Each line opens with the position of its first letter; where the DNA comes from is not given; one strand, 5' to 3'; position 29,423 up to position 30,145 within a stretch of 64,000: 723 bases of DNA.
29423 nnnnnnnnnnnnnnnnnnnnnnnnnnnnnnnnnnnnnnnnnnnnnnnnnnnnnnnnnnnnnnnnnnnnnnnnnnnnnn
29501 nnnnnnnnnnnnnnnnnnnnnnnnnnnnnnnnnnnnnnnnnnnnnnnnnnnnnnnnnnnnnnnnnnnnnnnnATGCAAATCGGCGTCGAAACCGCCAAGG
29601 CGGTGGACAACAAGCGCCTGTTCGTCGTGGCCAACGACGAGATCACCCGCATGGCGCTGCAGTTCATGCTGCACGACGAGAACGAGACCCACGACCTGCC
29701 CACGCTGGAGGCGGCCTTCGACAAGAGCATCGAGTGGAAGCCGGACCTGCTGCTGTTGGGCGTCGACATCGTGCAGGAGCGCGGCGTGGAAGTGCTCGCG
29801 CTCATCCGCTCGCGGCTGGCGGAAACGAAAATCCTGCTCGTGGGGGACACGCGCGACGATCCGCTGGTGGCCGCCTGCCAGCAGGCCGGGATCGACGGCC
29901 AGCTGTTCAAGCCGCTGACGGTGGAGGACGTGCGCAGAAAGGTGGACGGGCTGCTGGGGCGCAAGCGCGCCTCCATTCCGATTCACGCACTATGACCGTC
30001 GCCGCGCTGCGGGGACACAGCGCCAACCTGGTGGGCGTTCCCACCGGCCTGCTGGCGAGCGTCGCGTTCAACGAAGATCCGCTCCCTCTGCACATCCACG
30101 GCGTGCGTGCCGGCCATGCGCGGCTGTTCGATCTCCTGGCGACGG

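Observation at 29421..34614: Extended draT-draG operon: receiver domain in front, ArsC::SagB fusion and rhodanese::ankyrin fusion behind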

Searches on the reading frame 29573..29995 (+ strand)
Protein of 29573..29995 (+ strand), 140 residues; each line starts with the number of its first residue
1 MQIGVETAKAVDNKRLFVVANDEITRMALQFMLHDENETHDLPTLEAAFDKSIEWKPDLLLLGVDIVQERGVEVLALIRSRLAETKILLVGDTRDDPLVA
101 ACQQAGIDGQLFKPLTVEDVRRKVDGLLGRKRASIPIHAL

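Call 4: search_protein_families(library=pfam, proteins=[window:29573-29995:+], max_evalue=0.01)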
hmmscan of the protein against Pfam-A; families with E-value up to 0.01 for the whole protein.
window:29573-29995:+ (140 aa): 1 family
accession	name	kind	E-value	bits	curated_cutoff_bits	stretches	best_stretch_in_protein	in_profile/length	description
PF00072.30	Response_reg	-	1.4e-10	41.7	30.2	1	17-124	2-110/111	Response regulator receiver domain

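Call 5: search_protein_families(library=ncbifam, proteins=[window:29573-29995:+], max_evalue=0.01)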
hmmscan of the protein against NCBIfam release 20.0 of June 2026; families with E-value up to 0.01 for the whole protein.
window:29573-29995:+ (140 aa): 23 families
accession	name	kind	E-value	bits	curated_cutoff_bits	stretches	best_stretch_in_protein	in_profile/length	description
NF007935.0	PRK10651.1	equivalog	5.3e-07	29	250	1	47-123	43-119/216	two-component system response regulator NarL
NF040689.1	MtrAB_MtrA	equivalog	6.9e-06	25.5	300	1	17-125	2-110/219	MtrAB system response regulator MtrA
NF007135.0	PRK09581.1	equivalog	7.9e-06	24.9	474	1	6-132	148-276/457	PleD family two-component system response regulator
NF045914.1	RespRegNblR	equivalog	1.4e-05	24.8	300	1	16-126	10-120/228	response regulator transcription factor NblR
NF007969.0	PRK10693.1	equivalog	5.8e-05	22.3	329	1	9-116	3-111/337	two-component system response regulator RssB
NF007419.0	PRK09958.1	equivalog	8.1e-05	22.3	251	1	41-114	30-103/204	acid-sensing system DNA-binding response regulator EvgA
NF041367.1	CheY_Halo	equivalog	0.00022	21.6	200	1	18-125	3-111/114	chemotaxis protein CheY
NF052445.1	RespRegMctR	equivalog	0.0003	20.3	300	1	46-120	37-111/205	two-component system response regulator MctR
NF041866.1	EpsW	equivalog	0.00052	19.6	200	1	17-130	9-127/131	exopolysaccharide biosynthesis response regulator EpsW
TIGR02154.1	PhoB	equivalog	0.00056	19.3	296.2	1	14-132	3-124/226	phosphate regulon transcriptional regulator PhoB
NF007820.0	PRK10529.1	equivalog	0.00064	19.2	325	1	18-133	7-121/225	two-component system response regulator KdpE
NF051850.1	RespRegRprY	equivalog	0.00081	18.9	370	1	14-132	5-124/234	response regulator transcription factor RprY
NF008078.0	PRK10816.1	equivalog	0.0011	18.5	336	1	15-132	2-120/223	two-component system response regulator PhoP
NF053854.1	RespRegPhoBBctds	equivalog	0.0013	18.2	270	1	17-132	2-119/225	two-component system response regulator PhoB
NF007928.2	PRK10643.1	equivalog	0.0016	18.1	330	1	15-132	2-120/216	two-component system response regulator PmrA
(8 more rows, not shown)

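Call 12: find_homologous_proteins(query=window:29573-29995:+)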
Query window:29573-29995:+ (140 aa): 1247 proteins with E <= 0.001 among 1342 candidates; the best 120 are listed.
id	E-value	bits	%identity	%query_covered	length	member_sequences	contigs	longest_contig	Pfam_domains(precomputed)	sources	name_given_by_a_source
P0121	2.0e-83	295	99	100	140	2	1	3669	PF00072.31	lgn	-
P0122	1.8e-74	266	88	100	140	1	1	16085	PF00072.31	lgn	-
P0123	2.6e-74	265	87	100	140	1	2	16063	PF00072.31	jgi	jgi:DNA-binding response OmpR family regulator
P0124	6.1e-74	264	87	100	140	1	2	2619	PF00072.31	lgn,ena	-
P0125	1.7e-73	263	88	99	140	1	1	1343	PF00072.31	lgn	-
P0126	3.5e-73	262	87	100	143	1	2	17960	PF00072.31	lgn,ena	-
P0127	5.2e-73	261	86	100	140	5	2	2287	PF00072.31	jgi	jgi:DNA-binding NarL/FixJ family response regulator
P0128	6.5e-73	261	86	100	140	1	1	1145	PF00072.31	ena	-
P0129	9.1e-73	260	86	100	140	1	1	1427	PF00072.31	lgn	-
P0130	1.0e-72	260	87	100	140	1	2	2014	PF00072.31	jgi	jgi:CheY-like chemotaxis protein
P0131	1.1e-72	260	87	100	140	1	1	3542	PF00072.31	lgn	-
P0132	1.4e-72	260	86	100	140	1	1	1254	PF00072.31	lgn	-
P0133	2.8e-72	259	86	100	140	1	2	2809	PF00072.31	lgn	-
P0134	3.5e-72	259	85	100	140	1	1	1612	PF00072.31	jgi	jgi:DNA-binding NarL/FixJ family response regulator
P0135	3.7e-72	259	86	100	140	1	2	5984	PF00072.31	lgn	-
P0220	2.2e-68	246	83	99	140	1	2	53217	PF00072.31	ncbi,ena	ncbi:MAG: response regulator [Acidithiobacillus ferriphilus]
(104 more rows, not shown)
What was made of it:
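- Closest known: Acidithiobacillus ferrooxidans ATCC 23270 AFE1523-AFE1527. Same: An A. ferriphilus MAG receiver is 83% identical to the window protein (P0220, call 12).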

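Call 26: search_solved_structures(query=window:29573-29992:+, max_evalue=0.01, show_alignments=3)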
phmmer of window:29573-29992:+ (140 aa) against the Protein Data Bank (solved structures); distinct sequences matched with E-value up to 0.01: 29.
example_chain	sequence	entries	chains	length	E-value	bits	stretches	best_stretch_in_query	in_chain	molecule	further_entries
9xzo_A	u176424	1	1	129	4.1e-07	33.5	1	15-130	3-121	De novo protein M1X0B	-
1mvo_A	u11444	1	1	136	2.4e-05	27.8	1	13-136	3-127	PhoP response regulator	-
7ve6_A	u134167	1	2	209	4.7e-05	26.8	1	23-122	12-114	Response regulator protein VraR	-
4gvp_A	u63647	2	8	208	4.9e-05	26.8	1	44-122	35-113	Response regulator protein vraR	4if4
4e7o_A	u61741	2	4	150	0.00026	24.4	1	56-133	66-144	Response regulator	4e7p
2zwm_A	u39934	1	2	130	0.00028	24.3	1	14-130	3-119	Transcriptional regulatory protein yycF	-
1s8n_A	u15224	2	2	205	0.00034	24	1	10-130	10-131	putative antiterminator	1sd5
4l85_A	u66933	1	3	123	0.00039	23.8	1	17-127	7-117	KDP operon transcriptional regulatory protein KdpE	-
3f6p_A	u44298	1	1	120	0.00044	23.7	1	14-128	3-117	Transcriptional regulatory protein yycF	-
4zmr_A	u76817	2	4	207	0.00051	23.4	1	56-133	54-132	Response regulator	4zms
4hye_A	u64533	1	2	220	0.00059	23.3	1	56-133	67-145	Response regulator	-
1zh2_A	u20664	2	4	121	0.00067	23.1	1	17-124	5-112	KDP operon transcriptional regulatory protein kdpE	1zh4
5t3y_A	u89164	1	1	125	0.001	22.5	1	44-116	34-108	Two-component system response regulator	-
6lgq_D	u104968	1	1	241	0.0014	22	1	17-133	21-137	DNA-binding response regulator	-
4kfc_A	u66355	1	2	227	0.0015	21.9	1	17-133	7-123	KDP operon transcriptional regulatory protein KdpE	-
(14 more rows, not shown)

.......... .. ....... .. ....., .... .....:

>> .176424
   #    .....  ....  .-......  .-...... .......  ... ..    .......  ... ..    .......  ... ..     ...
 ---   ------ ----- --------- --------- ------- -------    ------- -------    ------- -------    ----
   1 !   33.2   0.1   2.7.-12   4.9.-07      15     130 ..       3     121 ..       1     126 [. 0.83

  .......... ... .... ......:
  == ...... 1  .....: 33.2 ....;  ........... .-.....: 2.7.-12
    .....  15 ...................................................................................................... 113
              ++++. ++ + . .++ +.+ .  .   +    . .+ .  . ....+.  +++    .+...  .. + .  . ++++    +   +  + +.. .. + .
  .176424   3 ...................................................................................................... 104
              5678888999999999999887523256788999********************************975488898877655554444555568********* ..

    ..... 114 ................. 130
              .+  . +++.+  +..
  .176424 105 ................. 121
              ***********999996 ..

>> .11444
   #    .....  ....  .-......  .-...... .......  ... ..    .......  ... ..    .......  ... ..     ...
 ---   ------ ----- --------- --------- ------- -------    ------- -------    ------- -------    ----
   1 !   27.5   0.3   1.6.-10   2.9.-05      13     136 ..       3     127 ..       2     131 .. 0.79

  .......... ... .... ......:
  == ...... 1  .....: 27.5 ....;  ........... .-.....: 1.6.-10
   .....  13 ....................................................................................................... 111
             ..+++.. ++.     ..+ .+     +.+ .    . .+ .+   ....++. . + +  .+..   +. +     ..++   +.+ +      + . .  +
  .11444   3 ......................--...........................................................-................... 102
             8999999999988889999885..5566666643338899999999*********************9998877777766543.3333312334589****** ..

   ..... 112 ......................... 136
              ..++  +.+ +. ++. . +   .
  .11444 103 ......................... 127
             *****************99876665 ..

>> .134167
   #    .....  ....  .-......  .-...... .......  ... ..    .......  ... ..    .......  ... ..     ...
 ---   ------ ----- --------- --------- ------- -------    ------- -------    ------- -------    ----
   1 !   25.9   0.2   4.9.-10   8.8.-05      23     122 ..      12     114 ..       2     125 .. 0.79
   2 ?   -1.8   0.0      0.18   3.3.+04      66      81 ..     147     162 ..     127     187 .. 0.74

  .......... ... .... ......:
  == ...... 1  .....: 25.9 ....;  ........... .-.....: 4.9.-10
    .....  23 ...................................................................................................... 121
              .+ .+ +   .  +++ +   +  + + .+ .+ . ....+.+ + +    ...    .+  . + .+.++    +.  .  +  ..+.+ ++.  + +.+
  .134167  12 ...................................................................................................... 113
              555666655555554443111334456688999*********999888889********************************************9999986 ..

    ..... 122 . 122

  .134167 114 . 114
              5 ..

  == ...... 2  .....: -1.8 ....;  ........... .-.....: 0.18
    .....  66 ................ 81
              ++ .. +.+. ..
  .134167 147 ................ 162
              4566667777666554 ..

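Call 41: find_related_loci(query=A3, collection=metagenome_contigs, flank=6000)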
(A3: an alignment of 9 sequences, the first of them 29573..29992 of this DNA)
Query A3 (140 aa) in metagenome_contigs; peptide patterns used: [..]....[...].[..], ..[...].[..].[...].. (x = any residue, [..] = any of these).
600 stretches matched a pattern (row limit reached: there are more); 431 encode a relative of the query (tblastn E <= 1e-3); the best 80 are kept; 80 distinct loci.
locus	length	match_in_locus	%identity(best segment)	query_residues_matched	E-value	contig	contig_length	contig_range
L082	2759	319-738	84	1-140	4e-80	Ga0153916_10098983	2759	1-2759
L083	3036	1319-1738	86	1-140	9e-79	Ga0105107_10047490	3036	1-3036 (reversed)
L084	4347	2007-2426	85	1-140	8e-78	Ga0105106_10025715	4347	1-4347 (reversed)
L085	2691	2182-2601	85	1-140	6e-79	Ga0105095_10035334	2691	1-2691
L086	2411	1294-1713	86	1-140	9e-79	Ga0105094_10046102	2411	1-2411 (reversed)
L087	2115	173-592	86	1-140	3e-79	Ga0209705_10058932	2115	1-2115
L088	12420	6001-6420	85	1-140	8e-77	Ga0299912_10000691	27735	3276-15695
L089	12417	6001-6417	85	1-139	5e-77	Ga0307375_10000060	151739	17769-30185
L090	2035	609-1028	82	1-140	1e-78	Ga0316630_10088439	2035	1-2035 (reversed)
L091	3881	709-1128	81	1-140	4e-76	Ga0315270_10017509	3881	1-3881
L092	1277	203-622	82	1-140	3e-80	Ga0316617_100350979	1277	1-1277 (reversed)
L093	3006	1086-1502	83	1-139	2e-75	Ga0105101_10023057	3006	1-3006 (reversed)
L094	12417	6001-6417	83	1-139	5e-75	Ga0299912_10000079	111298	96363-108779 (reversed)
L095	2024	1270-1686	83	1-139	6e-77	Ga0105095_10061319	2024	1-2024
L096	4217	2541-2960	81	1-140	1e-74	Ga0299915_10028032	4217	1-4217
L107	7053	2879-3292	59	1-137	9e-52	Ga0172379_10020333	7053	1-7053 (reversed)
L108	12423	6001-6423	59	1-140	1e-51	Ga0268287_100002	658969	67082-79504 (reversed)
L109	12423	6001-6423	59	1-140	1e-51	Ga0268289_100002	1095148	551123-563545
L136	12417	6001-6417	55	1-138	2e-47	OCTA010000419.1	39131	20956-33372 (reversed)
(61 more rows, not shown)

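Call 49: search_protein_families(library=pfam, proteins=[L108:6414-7496:-, L108:6867-7451:+, L108:9429-9977:+, L136:7083-7364:+, L136:7473-7796:+, L136:7783-8589:+, L136:8586-8888:+, L136:8961-9275:+, L136:9272-9589:+, L136:9499-10377:-], max_evalue=0.001)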
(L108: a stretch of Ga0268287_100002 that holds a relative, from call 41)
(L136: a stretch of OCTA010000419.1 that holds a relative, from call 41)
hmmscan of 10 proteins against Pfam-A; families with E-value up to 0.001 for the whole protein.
L108:6414-7496:- (360 aa): 0 families

L108:6867-7451:+ (194 aa): 0 families

L108:9429-9977:+ (182 aa): 2 families
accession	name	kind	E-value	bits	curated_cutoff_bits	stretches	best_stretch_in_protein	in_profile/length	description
PF00355.32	Rieske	-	8.4e-15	54.9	20.3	1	77-160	4-87/88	Rieske [2Fe-2S] domain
PF13806.12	Rieske_2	-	8.6e-05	22.9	27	1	75-171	2-103/104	Rieske-like [2Fe-2S] domain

L136:7083-7364:+ (93 aa): 1 family
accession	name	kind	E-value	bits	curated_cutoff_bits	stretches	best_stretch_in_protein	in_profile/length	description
PF00581.25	Rhodanese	-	1.2e-09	38.9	22.2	1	38-89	51-101/102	Rhodanese-like domain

L136:7473-7796:+ (107 aa): 1 family
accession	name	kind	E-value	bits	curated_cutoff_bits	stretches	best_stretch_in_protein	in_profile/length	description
PF01152.27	Bac_globin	-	2.4e-15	57.2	21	1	26-102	45-121/121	Bacterial-like globin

L136:7783-8589:+ (268 aa): 6 families
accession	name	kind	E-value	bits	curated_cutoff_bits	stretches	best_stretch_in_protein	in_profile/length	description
PF12796.13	Ank_2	-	6.8e-23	81.5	27.3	2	31-118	1-85/90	Ankyrin repeats (3 copies)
PF00023.36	Ank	-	2e-14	53.4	21.1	1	28-57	3-32/33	Ankyrin repeat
PF13857.12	Ank_5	-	4.1e-12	46.6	27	1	25-64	15-53/56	Ankyrin repeats (many copies)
PF13637.12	Ank_4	-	4.1e-12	46.4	22.7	1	64-112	1-49/50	Ankyrin repeats (many copies)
PF13606.12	Ank_3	-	1.1e-09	38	22.3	0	59-87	1-29/30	Ankyrin repeat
PF00355.32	Rieske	-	1.1e-07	32.1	20.3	1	142-236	3-83/88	Rieske [2Fe-2S] domain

L136:8586-8888:+ (100 aa): 0 families

L136:8961-9275:+ (104 aa): 0 families

L136:9272-9589:+ (105 aa): 0 families

L136:9499-10377:- (292 aa): 1 family
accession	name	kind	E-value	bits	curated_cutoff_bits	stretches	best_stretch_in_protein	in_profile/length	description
PF13289.12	SIR2_2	-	4.9e-20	72.5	24.5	1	108-264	4-139/141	SIR2-like domain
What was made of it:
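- L136 has NifO, rhodanese, globin and Ank::Rieske (call 49).
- Tried and rejected: The roughly 1-kb stretch between the receiver and draT in L107-L109 and similar loci has no Pfam match on either strand (call 49).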

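Call 69: predict_structure(alignment_id=A4)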
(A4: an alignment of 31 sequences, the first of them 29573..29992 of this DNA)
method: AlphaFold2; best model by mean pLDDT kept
length: 140 residues; sequences in the alignment: 31
mean_pLDDT: 87.3   pTM: 0.80
mean pLDDT of the five models: 87.3, 87.2, 86.5, 86.0, 85.9
residues with pLDDT >= 90: 112; 70-90: 6; 50-70: 5; < 50: 17
segments of 3 or more residues with pLDDT < 50: 1-10, 134-140
pLDDT, mean of each block of 10 residues (from residue 1): 44 88 95 93 96 95 96 96 96 93 96 94 92 48
secondary structure, 60 per line:
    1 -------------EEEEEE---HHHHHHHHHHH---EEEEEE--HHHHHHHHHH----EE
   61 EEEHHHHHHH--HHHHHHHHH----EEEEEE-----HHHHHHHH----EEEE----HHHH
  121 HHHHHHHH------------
elements in order: E14-19 H23-33 E37-42 H45-54 E59-63 H64-70 H73-81 E86-91 H97-104 E109-112 H117-128
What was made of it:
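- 29573..29995 (+): Aspartate-less single-domain receiver (140 aa) of the 'MQIGV..............' family. Gly63 occupies the phospho-acceptor position. The AF2 model has pLDDT 87.3 and strand beta3 ends at G63 (call 69).
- On Phosphorylatable response-regulator receiver (CheY-like): AF2 pLDDT 87.3 with five strand-helix units (call 69). Strand beta3 ends at G63 in the model (call 69).
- The AF2 model ends strand beta3 at G63 (call 69). The AF2 model puts D65 at the start of helix 3, not at the end of strand beta3 (call 69).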

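Call 75: fold_search(model_id=the predicted structure, library=pdb)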
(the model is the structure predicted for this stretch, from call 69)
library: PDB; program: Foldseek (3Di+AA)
matches with E <= 10: 1676; with E <= 0.001: 507
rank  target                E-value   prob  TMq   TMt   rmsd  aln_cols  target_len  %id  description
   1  6ifh                  1.8e-07  1.00  0.74  0.86   2.2       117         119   24  Unphosphorylated Spo0F from Paenisporosarcina sp. TG-14 (released 2019-01-16)
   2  2qxy_A                2.6e-07  1.00  0.75  0.87   1.9       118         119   21  Crystal structure of a response regulator from Thermotoga maritima (released 2007-08-28)
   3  9xzo                  3.9e-07  1.00  0.72  0.82   2.4       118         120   28  Crystal structure of AI-designed response regulator like protein M1X0B (released 2025-10-01)
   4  1mvo                  3.9e-07  1.00  0.71  0.81   3.0       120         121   26  Crystal structure of the PhoP receiver domain from Bacillus subtilis (released 2002-10-16)
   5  3nhm_A                9.0e-07  1.00  0.65  0.78   4.5       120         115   20  Crystal structure of a response regulator from Myxococcus xanthus (released 2010-07-21)
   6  4kfc_A                1.1e-06  1.00  0.73  0.48   3.5       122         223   21  Crystal structure of a hyperactive mutant of response regulator KdpE complexed to its promoter DNA (released 2014-02-19)
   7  5e3j_A                1.3e-06  1.00  0.72  0.82   2.8       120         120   22  The response regulator RstA is a potential drug target for Acinetobacter baumannii (released 2016-05-04)
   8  9dvt_S                1.3e-06  1.00  0.71  0.45   2.7       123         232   23  Cryo-EM structure of RpaA bound to PkaiBC DNA and the CTD of the alpha subunit of RNAP from the cyanobacterium Synecho (released 2025-10-15)
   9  9dvt_R                1.3e-06  1.00  0.73  0.45   2.5       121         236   22  Cryo-EM structure of RpaA bound to PkaiBC DNA and the CTD of the alpha subunit of RNAP from the cyanobacterium Synecho (released 2025-10-15)
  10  3lte_C                1.3e-06  1.00  0.69  0.80   2.7       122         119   23  CRYSTAL STRUCTURE OF RESPONSE REGULATOR (SIGNAL RECEIVER DOMAIN) FROM Bermanella marisrubri (released 2010-03-31)
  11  4l85_A                1.4e-06  1.00  0.70  0.82   2.4       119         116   21  Crystal structure of receiver domain of KdpE D52A mutant from E. coli (released 2014-02-19)
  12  8wiw_4                1.4e-06  1.00  0.71  0.76   2.8       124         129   19  Cryo-EM structure of the flagellar C ring in the CW state (released 2024-09-04)
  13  3lte_L                1.6e-06  1.00  0.72  0.84   2.3       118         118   23  CRYSTAL STRUCTURE OF RESPONSE REGULATOR (SIGNAL RECEIVER DOMAIN) FROM Bermanella marisrubri (released 2010-03-31)
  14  1srr_C                1.6e-06  1.00  0.71  0.81   2.3       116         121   19  CRYSTAL STRUCTURE OF A PHOSPHATASE RESISTANT MUTANT OF SPORULATION RESPONSE REGULATOR SPO0F FROM BACILLUS SUBTILIS (released 1997-04-21)
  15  3lte_G                1.7e-06  1.00  0.69  0.78   2.7       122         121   23  CRYSTAL STRUCTURE OF RESPONSE REGULATOR (SIGNAL RECEIVER DOMAIN) FROM Bermanella marisrubri (released 2010-03-31)
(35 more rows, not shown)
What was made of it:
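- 29573..29995 (+): Foldseek gives TM 0.74/0.86 to Spo0F (call 75).
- On Phosphorylatable response-regulator receiver (CheY-like): TM 0.74/0.86 to Spo0F (call 75).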
